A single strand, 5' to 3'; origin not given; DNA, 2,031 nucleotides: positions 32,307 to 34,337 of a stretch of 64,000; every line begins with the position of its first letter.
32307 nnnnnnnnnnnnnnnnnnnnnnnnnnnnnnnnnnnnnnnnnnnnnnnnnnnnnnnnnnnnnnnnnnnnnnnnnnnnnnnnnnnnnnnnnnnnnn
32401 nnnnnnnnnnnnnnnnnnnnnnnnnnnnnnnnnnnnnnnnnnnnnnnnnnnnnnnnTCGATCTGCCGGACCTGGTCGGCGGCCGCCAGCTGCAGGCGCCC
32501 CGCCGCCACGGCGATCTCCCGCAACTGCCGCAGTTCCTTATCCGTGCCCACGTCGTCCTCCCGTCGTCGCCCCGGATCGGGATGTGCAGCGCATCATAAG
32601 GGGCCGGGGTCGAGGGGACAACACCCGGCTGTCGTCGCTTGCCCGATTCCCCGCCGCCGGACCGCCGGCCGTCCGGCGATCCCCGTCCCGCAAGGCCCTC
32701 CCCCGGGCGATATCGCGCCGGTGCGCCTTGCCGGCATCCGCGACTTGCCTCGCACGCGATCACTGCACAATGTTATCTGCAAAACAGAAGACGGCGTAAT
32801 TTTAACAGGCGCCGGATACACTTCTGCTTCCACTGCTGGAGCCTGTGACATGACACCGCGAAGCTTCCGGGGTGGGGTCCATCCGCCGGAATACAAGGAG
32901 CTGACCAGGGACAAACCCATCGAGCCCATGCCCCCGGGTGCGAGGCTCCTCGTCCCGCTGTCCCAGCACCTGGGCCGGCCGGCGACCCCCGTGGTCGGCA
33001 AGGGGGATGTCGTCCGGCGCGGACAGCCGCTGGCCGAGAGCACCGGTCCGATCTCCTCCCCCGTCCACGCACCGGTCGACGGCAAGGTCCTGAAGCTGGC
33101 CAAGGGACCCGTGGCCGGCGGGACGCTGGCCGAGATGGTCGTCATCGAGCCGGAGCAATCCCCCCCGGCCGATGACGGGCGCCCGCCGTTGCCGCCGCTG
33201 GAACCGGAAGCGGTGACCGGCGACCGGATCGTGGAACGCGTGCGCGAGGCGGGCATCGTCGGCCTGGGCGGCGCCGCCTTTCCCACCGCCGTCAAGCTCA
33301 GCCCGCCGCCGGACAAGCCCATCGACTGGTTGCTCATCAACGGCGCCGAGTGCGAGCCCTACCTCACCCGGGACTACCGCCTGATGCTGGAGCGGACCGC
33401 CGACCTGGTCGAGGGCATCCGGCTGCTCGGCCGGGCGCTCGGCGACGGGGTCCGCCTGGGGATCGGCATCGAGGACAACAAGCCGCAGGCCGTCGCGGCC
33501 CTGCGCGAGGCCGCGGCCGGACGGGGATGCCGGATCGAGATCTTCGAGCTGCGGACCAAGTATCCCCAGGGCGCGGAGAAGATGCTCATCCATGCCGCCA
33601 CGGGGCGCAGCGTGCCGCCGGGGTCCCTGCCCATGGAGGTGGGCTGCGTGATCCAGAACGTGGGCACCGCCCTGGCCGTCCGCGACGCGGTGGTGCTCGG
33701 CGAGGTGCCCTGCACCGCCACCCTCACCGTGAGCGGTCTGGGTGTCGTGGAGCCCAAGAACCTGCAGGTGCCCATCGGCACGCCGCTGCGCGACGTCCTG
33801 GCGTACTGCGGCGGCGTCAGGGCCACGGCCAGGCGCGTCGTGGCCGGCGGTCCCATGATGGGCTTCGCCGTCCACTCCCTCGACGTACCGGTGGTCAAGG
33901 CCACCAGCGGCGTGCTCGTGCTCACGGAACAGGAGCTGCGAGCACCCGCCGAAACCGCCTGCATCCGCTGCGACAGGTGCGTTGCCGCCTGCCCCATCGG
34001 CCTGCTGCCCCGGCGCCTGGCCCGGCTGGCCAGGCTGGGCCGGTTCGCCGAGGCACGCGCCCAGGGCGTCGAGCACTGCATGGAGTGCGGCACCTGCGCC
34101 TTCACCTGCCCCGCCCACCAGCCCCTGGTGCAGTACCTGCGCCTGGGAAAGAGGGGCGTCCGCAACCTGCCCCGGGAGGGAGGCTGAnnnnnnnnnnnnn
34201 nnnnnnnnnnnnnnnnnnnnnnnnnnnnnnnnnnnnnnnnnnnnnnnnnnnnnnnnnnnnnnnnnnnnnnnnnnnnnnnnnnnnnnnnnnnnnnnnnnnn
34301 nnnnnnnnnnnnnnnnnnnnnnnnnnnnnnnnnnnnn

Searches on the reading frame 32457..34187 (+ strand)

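Call 19: search_protein_families(library=pfam, proteins=[window:32457-34187:+], max_evalue=0.001)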
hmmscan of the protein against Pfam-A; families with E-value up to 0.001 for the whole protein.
window:32457-34187:+ (576 aa): 12 families
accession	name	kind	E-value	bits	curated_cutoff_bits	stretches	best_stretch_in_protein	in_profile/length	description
PF01512.22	Complex1_51K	-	1.5e-48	164.9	31.2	1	262-409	1-149/150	Nuo51 FMN-binding domain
PF13375.12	RnfC_N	-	4.6e-31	107.3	25.6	1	136-234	2-100/101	RnfC Barrel sandwich hybrid domain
PF10531.15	SLBB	-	2.1e-12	47.1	27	1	424-471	3-55/55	SLBB domain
PF13237.11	Fer4_10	-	1.8e-07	31.4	25.5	1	500-552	7-53/53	4Fe-4S dicluster domain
PF13187.11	Fer4_9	-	5.7e-07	29.9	27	1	501-553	1-49/52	4Fe-4S dicluster domain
PF13183.11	Fer4_8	-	6.7e-07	30.2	27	1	501-553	4-66/68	4Fe-4S dicluster domain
PF12838.12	Fer4_7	-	3.3e-06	27.9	27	1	502-553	2-50/52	4Fe-4S dicluster domain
PF13534.11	Fer4_17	-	3.9e-06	27.8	22.2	1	501-554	1-59/61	4Fe-4S dicluster domain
PF00037.32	Fer4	-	1.8e-05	24.8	21.1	0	500-515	6-21/24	4Fe-4S binding domain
PF12797.12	Fer4_2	-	0.00056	20.2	24.5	0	539-553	8-22/22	4Fe-4S binding domain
PF14697.11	Fer4_21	-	0.00088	19.8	35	0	499-514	38-53/59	4Fe-4S dicluster domain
PF12800.12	Fer4_4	-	0.00091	19.8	24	0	501-513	3-15/17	4Fe-4S binding domain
